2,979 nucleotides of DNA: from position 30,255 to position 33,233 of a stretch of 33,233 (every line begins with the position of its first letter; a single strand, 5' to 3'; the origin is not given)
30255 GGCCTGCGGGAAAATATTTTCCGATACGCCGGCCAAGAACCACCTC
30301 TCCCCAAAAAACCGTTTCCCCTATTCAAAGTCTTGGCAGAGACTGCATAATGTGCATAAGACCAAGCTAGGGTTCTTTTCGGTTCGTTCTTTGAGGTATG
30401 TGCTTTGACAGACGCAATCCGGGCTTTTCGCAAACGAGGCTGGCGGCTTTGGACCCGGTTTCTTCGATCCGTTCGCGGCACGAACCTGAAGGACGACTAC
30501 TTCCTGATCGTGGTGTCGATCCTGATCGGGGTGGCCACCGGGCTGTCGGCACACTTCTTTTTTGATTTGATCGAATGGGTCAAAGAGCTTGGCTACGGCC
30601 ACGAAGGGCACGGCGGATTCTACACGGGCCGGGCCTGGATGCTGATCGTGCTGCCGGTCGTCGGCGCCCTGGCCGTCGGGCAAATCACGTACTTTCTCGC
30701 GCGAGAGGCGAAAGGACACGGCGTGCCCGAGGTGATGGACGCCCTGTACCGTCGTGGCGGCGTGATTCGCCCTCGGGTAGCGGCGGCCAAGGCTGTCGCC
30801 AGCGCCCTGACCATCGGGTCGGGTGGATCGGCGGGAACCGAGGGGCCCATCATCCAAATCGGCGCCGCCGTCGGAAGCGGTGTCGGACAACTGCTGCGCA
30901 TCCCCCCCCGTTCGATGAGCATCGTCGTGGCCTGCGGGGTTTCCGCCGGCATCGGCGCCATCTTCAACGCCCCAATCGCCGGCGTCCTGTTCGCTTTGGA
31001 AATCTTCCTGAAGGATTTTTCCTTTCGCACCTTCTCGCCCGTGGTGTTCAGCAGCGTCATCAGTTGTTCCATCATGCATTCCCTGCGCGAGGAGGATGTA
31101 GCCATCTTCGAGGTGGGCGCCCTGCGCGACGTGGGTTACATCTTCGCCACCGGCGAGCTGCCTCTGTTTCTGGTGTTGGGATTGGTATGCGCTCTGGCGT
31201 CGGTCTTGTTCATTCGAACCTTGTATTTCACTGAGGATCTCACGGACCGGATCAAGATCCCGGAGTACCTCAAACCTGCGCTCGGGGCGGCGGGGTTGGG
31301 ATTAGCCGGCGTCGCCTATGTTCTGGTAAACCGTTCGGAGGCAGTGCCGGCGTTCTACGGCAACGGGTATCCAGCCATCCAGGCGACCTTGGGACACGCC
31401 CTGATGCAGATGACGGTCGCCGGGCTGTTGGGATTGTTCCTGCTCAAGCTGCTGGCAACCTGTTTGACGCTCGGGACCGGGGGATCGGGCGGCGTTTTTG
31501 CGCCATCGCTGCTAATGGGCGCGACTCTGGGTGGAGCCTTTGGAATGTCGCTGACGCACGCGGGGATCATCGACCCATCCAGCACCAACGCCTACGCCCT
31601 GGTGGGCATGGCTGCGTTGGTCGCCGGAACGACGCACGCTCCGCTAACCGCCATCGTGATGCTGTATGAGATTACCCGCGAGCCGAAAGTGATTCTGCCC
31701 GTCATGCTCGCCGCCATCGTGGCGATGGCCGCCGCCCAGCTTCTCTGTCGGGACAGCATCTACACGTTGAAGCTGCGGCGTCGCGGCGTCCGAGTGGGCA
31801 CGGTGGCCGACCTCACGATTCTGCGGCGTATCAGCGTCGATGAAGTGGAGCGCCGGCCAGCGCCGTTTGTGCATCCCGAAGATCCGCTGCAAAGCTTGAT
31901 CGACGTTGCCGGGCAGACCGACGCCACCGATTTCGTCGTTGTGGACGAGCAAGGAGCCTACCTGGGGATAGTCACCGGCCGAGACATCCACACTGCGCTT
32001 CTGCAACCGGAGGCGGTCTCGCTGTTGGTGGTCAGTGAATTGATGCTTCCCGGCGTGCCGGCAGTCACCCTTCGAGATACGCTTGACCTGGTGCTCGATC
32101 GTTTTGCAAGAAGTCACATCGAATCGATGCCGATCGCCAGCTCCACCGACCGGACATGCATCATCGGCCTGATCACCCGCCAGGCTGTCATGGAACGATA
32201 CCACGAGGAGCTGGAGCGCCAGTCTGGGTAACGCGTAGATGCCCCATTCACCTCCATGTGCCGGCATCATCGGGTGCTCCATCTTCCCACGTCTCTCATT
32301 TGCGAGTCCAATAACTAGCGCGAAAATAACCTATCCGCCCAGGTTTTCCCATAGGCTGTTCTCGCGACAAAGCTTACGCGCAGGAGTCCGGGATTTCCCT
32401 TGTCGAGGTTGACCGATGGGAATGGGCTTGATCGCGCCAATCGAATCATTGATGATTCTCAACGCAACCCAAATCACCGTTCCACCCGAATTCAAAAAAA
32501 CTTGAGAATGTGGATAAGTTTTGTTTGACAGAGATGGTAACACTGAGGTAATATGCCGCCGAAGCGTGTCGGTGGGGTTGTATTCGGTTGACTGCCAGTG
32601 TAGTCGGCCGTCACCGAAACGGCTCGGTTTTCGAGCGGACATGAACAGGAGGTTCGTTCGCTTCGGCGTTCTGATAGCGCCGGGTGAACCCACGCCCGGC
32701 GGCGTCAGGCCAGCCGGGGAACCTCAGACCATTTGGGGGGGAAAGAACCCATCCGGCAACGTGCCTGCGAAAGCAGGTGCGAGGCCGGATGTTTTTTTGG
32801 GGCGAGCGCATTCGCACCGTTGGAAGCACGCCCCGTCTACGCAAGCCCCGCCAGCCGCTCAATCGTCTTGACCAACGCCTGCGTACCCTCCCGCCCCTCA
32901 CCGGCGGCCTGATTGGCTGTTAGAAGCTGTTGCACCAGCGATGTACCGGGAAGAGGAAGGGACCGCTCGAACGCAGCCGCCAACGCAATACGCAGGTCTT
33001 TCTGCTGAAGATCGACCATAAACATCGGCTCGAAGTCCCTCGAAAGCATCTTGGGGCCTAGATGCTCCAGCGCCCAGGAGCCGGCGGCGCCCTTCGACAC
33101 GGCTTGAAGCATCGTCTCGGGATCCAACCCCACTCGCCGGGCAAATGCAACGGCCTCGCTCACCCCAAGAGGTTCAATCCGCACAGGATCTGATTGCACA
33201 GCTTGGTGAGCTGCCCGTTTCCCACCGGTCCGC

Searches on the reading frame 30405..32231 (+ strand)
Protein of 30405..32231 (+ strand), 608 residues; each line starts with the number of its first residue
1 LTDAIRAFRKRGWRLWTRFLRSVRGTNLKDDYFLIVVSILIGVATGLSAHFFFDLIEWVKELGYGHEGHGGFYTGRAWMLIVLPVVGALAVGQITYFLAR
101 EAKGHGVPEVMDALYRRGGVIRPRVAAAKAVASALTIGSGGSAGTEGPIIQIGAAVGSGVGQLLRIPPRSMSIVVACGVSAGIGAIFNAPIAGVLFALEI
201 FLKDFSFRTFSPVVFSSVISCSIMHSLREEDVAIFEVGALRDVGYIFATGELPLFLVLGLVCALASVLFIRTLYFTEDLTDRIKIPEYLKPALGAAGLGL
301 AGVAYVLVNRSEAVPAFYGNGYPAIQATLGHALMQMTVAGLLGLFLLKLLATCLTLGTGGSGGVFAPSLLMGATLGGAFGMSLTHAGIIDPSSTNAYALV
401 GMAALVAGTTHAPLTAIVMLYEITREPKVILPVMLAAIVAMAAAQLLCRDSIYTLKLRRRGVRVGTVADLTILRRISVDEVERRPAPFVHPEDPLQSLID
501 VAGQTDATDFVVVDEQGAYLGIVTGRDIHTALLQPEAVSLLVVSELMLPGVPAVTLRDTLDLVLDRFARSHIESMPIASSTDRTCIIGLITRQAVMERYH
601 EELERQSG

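Call 24: search_protein_families(library=pfam, proteins=[window:30405-32231:+], max_evalue=0.001)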
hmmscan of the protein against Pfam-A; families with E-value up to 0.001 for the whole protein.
window:30405-32231:+ (608 aa): 2 families
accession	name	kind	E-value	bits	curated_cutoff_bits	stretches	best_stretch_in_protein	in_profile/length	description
PF00654.25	Voltage_CLC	-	1e-91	308.1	24.8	1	87-444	1-345/346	Voltage gated chloride channel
PF00571.33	CBS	-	1.3e-11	45.1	24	1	478-532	1-55/57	CBS domain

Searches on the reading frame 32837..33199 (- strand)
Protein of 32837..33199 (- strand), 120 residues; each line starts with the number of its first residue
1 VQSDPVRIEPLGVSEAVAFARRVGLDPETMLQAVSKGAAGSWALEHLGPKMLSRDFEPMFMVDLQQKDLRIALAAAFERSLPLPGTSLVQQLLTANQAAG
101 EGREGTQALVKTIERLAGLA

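Call 24: search_protein_families(library=pfam, proteins=[window:32837-33199:-], max_evalue=0.001)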
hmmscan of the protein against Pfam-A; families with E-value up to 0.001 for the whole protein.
window:32837-33199:- (120 aa): 1 family
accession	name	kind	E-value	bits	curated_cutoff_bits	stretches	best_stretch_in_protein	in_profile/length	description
PF14833.11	NAD_binding_11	-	7.5e-29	100.9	30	1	11-112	19-121/122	NAD-binding of NADP-dependent 3-hydroxyisobutyrate dehydrogenase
